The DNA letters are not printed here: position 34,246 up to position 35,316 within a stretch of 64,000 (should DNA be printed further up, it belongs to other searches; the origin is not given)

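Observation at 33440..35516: GC-rich compositional island with a four-gene operon: PQ-loop-like membrane protein, catalytically degenerate NudF-like NUDIX protein, two unknown small proteins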

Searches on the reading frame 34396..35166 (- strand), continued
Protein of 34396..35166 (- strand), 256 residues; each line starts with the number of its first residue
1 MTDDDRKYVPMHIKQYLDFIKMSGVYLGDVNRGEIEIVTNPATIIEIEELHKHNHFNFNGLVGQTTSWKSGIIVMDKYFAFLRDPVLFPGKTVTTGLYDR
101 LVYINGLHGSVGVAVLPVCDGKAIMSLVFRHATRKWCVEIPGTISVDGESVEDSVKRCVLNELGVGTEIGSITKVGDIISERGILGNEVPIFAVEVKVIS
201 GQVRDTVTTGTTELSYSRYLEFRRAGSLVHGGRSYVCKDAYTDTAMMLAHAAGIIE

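Call 70: search_solved_structures(query=A3, max_evalue=0.001, show_alignments=3)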
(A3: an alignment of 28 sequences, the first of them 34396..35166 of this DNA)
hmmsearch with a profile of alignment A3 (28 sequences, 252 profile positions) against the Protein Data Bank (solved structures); distinct sequences matched with E-value up to 0.001: 20.
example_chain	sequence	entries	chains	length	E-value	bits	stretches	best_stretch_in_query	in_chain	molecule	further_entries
2yvm_A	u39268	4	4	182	7e-09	38.5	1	103-168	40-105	MutT/nudix family protein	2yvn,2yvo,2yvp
8wv3_A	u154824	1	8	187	2.6e-08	36.6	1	104-225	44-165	ADP-ribose pyrophosphatase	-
9jax_E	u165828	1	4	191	2.8e-08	36.5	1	104-225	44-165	ADP-ribose pyrophosphatase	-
8zr8_A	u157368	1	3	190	6.3e-08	35.4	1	104-224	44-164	Methanol dehydrogenase activator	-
2w4e_A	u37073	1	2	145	1.4e-06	30.9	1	104-225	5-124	MUTT/NUDIX FAMILY PROTEIN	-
3ac9_A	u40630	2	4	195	2.1e-05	27.1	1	103-197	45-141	ADP-sugar pyrophosphatase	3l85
3aca_A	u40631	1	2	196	2.2e-05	27.1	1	103-197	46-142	ADP-sugar pyrophosphatase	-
5qj4_A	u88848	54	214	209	2.3e-05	27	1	103-197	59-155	ADP-sugar pyrophosphatase | NUDT5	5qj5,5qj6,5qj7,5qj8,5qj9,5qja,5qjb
3bm4_A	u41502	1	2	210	2.3e-05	27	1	103-197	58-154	ADP-sugar pyrophosphatase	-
2dsc_A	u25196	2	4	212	2.3e-05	26.9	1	103-197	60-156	ADP-sugar pyrophosphatase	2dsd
5nqr_A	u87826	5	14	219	2.5e-05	26.8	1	103-197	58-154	ADP-sugar pyrophosphatase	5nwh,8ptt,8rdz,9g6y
5c7t_A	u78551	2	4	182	2.6e-05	26.8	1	97-225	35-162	NudF protein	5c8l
5c7q_A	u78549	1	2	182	2.7e-05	26.7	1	97-225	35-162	NudF protein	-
2dsb_A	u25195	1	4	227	2.8e-05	26.7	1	103-197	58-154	ADP-sugar pyrophosphatase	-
9q0n_E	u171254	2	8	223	3.2e-05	26.5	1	103-197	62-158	ADP-sugar pyrophosphatase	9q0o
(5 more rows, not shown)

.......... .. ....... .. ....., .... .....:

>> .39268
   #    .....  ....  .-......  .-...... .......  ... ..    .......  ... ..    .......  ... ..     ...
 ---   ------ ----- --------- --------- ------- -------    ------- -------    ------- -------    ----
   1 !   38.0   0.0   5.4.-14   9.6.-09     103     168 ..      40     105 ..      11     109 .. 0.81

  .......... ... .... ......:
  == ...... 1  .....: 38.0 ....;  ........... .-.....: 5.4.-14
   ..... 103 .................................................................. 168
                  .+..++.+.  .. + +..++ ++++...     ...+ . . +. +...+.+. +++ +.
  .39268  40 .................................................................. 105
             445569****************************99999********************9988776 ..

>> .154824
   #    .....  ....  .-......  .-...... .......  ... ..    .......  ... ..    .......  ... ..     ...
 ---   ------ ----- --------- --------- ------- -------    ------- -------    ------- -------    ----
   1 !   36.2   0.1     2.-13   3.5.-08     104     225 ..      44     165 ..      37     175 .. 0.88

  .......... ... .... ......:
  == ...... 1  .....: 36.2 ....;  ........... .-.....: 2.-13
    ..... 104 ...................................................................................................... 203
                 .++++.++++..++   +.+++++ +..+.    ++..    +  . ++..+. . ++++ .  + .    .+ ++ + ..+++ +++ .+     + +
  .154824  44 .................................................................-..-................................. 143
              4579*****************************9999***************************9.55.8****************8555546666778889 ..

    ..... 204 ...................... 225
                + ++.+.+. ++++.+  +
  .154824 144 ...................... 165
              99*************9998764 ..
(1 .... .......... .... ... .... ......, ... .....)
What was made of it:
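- Closest known: ADP-ribose / ADP-sugar pyrophosphatases. Same: They are the best sequence and profile matches (E = 7e-9 to 3e-5, call 70).
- The RC profile hits ADPRase, NUDT5, NudF and Ndx2 structures (best E = 7e-9), and RC aligns on RE (call 70).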

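Call 77: list_cluster_members(proteins=[P0015, P0016, P0017, P0018, P0019, P0020, P0022, P0023, P0024, P0005])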
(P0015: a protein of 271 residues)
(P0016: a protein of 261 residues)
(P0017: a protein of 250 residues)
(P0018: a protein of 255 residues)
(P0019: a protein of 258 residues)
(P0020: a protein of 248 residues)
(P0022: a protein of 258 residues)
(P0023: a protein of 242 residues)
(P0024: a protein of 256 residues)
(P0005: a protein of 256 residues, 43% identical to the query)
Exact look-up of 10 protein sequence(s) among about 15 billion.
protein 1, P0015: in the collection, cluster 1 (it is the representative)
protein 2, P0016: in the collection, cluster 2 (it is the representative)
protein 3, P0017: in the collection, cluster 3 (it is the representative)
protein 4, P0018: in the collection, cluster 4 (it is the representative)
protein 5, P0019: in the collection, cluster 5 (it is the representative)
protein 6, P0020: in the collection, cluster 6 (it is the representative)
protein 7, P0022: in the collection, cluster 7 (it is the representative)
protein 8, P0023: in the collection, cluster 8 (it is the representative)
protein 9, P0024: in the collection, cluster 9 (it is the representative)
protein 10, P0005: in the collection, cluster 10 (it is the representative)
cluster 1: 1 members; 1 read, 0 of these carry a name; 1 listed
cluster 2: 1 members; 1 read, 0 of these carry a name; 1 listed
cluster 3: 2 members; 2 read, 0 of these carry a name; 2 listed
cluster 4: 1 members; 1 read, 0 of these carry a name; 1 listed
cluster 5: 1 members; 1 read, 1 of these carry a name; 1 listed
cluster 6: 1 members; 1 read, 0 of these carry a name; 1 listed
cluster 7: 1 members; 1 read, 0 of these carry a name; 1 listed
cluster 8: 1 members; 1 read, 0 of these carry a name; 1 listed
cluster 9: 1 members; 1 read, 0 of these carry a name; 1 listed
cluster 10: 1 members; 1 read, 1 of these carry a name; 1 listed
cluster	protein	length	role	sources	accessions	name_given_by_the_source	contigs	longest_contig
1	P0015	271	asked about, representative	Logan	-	-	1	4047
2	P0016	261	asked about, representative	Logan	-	-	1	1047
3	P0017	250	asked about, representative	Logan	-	-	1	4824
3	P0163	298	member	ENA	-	-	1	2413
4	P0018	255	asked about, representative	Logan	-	-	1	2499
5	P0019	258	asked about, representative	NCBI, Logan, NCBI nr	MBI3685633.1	hypothetical protein HY250_04470 [Candidatus Azambacteria bacterium] | hypothetical protein [Candidatus Azambacteria bacterium]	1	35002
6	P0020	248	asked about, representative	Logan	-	-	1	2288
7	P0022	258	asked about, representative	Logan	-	-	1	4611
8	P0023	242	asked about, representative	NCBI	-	-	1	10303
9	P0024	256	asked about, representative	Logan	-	-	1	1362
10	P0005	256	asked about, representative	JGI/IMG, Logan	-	hypothetical protein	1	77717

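Call 78: find_encoding_contigs(protein=P0023, flank=6000, max_places=2)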
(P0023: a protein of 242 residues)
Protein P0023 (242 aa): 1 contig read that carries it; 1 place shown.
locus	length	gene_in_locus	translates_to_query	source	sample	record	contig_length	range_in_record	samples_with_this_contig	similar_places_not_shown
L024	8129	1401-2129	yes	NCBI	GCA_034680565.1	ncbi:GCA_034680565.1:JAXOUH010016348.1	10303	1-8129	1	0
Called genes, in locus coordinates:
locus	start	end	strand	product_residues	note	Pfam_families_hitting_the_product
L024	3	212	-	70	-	?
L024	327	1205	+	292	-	-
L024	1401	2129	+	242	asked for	-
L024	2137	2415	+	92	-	-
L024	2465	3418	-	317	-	PF00483:NTP_transferase, PF12804:NTP_transf_3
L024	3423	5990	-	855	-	PF01073:3Beta_HSD, PF01370:Epimerase, PF02719:Polysacc_synt_2, PF04321:RmlD_sub_bind, PF07993:NAD_binding_4, PF13460:NAD_binding_10, PF16363:GDP_Man_Dehyd, PF00908:dTDP_sugar_isom, +4 more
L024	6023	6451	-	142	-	-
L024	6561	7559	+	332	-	PF00535:Glycos_transf_2, PF13641:Glyco_tranf_2_3, PF13632:Glyco_trans_2_3 (weak)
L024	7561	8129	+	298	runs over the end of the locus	PF00535:Glycos_transf_2, PF10111:Glyco_tranf_2_2 (weak), PF13506:Glyco_transf_21 (faint), PF13641:Glyco_tranf_2_3, PF13632:Glyco_trans_2_3 (faint), PF02709:Glyco_transf_7C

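Call 79: list_cluster_members(proteins=[P0025, P0028, P0032, P0038, P0040, P0042, P0055, P0059, P0066, P0072])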
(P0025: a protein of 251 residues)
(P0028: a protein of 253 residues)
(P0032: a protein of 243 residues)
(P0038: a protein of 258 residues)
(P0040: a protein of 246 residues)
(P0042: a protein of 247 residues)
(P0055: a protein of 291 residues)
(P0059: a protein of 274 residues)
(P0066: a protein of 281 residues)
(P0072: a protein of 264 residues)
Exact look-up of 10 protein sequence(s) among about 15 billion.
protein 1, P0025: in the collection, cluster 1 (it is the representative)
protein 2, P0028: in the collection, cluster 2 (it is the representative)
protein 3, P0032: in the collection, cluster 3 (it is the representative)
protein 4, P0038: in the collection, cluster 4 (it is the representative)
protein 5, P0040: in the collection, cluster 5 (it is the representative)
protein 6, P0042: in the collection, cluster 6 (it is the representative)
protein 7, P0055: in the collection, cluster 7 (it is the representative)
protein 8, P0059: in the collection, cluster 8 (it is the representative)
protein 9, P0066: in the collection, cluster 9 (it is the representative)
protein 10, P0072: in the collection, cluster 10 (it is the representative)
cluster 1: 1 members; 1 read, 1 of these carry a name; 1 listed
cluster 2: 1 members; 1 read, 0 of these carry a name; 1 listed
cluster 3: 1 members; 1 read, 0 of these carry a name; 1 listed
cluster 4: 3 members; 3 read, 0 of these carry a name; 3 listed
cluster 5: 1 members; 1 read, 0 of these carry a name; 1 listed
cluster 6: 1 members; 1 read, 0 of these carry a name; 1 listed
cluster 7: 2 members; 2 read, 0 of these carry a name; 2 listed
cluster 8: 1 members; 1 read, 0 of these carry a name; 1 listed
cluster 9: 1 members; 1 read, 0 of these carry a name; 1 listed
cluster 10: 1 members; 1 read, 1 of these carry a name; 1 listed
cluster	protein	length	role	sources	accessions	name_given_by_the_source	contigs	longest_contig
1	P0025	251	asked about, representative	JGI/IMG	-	hypothetical protein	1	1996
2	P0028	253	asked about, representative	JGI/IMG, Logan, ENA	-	-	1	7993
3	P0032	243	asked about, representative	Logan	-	-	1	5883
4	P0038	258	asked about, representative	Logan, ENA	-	-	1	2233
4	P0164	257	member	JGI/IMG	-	-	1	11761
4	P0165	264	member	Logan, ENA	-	-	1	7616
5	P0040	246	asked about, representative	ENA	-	-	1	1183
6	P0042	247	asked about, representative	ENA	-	-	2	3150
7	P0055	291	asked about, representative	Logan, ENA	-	-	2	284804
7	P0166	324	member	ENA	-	-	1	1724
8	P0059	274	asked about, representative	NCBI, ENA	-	-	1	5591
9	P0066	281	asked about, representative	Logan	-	-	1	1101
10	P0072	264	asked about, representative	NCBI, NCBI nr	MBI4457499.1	hypothetical protein HY633_00865 [Candidatus Uhrbacteria bacterium] | hypothetical protein [Candidatus Uhrbacteria bacterium]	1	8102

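Call 80: find_encoding_contigs(protein=P0055, flank=6000, max_places=1)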
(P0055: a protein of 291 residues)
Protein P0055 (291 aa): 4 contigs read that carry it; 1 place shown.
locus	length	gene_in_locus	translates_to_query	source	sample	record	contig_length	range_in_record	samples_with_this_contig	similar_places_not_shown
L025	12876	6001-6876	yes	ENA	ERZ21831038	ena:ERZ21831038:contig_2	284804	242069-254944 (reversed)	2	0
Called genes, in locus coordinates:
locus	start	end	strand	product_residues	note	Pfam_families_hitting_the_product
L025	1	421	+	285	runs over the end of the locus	PF03690:MYG1_exonuc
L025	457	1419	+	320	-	PF01699:Na_Ca_ex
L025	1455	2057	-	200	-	-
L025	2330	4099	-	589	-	PF00664:ABC_membrane, PF02463:SMC_N (faint), PF00005:ABC_tran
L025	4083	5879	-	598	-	PF00664:ABC_membrane, PF00005:ABC_tran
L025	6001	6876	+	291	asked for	-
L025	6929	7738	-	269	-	PF04055:Radical_SAM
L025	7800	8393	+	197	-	PF01966:HD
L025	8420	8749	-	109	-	PF03819:MazG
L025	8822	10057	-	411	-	PF00890:FAD_binding_2, PF01134:GIDA, PF01266:DAO (faint), PF03486:HI0933_like, PF07992:Pyr_redox_2, PF12831:FAD_oxidored, PF13738:Pyr_redox_3 (faint), PF22780:HI0933_like_1st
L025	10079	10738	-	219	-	PF03575:Peptidase_S51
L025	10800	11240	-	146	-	PF00293:NUDIX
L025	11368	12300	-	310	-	PF10648:Gmad2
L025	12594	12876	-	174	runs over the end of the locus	PF00293:NUDIX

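Call 81: find_encoding_contigs(protein=P0164, flank=6000, max_places=1)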
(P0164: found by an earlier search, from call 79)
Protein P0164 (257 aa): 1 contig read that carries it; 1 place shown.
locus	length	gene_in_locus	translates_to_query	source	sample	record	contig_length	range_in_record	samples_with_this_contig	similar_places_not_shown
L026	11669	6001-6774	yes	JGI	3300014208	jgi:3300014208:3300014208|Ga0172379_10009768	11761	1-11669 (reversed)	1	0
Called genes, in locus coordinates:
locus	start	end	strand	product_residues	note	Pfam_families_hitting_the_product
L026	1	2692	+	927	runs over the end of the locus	?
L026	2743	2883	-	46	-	-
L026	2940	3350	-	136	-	PF14667:Polysacc_synt_C (weak)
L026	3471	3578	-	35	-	-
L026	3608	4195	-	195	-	PF00702:Hydrolase, PF13419:HAD_2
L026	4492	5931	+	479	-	-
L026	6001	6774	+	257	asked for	PF00293:NUDIX (weak)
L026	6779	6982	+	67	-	-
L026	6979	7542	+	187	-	PF01725:Ham1p_like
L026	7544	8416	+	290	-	PF13328:HD_4, PF01966:HD (weak)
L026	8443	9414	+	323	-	PF10017:Methyltransf_33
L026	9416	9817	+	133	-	PF11969:DcpS_C, PF01230:HIT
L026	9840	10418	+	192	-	PF28549:NDPSase_N, PF00293:NUDIX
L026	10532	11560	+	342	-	PF01073:3Beta_HSD, PF01370:Epimerase, PF02719:Polysacc_synt_2, PF04321:RmlD_sub_bind, PF07993:NAD_binding_4 (weak), PF16363:GDP_Man_Dehyd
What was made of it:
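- The neighbourhoods contain nucleotide-metabolism genes (calls 80, 81).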

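Call 82: find_encoding_contigs(protein=P0028, flank=6000, max_places=1)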
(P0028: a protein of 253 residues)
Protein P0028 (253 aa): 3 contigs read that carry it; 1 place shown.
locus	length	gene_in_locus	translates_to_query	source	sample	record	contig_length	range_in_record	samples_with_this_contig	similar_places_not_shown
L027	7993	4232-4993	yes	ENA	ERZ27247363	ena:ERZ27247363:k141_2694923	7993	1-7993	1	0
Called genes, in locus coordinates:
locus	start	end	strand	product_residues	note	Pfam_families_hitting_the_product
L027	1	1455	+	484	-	?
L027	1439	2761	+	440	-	-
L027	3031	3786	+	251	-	-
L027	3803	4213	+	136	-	PF05523:FdtA, PF14667:Polysacc_synt_C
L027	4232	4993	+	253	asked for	-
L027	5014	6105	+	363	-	PF04055:Radical_SAM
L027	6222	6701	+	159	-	PF00908:dTDP_sugar_isom, PF14667:Polysacc_synt_C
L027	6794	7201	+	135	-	PF11969:DcpS_C, PF01230:HIT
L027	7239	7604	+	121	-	PF05635:23S_rRNA_IVP, PF22296:bAvd (weak)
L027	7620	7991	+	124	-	?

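Call 83: find_encoding_contigs(protein=P0072, flank=6000, max_places=1)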
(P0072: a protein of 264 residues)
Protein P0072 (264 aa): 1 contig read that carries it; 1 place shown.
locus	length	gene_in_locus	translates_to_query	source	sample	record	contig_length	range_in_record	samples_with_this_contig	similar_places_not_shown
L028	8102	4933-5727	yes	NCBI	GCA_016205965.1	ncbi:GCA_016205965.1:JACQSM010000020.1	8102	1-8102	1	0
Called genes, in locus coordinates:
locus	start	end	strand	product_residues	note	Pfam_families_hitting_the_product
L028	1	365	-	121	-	PF02082:Rrf2, PF03444:WHD_HrcA (weak)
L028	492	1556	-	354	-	PF00150:Cellulase (weak)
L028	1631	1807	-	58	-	-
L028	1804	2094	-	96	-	-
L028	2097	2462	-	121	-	-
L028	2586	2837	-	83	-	PF04070:DUF378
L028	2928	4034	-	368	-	-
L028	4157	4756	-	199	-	-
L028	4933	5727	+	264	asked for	-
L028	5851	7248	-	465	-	PF02683:DsbD_TM (weak), PF13386:DsbD_2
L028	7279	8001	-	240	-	PF01988:VIT1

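Call 84: find_encoding_contigs(protein=P0032, flank=6000, max_places=1)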
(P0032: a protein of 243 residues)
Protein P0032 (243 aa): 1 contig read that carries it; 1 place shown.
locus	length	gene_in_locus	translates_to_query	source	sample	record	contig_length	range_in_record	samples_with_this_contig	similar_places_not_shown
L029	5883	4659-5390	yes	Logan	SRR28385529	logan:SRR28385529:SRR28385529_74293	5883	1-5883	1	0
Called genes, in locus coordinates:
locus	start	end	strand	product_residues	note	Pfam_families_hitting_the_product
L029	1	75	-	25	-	?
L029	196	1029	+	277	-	-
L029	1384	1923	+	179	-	PF01148:CTP_transf_1, PF01864:CarS-like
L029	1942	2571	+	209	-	PF01066:CDP-OH_P_transf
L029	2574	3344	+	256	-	PF01978:TrmB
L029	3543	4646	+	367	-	PF04055:Radical_SAM, PF13186:SPASM (weak)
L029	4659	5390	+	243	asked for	-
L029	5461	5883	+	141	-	?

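Call 85: find_encoding_contigs(protein=P0059, flank=6000, max_places=1)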
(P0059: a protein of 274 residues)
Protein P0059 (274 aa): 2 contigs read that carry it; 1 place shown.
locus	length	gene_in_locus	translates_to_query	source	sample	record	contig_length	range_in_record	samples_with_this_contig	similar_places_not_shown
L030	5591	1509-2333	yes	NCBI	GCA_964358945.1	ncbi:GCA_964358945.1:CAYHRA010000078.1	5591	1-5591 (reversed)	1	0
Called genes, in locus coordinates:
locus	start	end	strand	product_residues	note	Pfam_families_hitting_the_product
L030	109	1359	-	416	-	-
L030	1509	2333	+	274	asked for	PF00293:NUDIX (weak)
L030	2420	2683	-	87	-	-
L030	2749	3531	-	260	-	-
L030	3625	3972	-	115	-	PF12732:YtxH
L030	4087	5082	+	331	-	PF00294:PfkB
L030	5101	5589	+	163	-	?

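Call 86: find_encoding_contigs(protein=P0022, flank=6000, max_places=1)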
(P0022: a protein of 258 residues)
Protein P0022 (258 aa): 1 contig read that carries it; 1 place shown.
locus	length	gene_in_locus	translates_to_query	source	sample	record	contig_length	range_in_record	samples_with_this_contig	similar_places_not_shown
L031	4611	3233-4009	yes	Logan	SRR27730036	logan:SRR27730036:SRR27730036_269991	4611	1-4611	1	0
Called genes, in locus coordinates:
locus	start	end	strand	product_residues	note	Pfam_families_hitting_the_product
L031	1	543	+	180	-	?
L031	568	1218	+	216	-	PF00702:Hydrolase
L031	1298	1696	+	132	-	-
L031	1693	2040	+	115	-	-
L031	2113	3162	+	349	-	PF01594:AI-2E_transport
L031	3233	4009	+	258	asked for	-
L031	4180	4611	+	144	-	?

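Call 87: find_encoding_contigs(protein=P0017, flank=6000, max_places=1)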
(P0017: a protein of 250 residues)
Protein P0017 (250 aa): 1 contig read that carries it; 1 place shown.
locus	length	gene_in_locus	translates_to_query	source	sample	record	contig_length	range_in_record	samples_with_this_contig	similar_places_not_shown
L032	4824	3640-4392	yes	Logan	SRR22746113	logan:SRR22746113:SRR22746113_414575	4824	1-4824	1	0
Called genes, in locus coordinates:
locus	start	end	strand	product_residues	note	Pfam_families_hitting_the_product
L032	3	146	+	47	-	?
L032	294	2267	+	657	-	PF00012:HSP70, PF06723:MreB_Mbl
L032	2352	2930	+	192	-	-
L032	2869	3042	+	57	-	-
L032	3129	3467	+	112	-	-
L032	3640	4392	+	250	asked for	-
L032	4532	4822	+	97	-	?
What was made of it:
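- Neighbours of distant homologs are nucleotide-sugar genes, not defence genes (calls 78-87).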
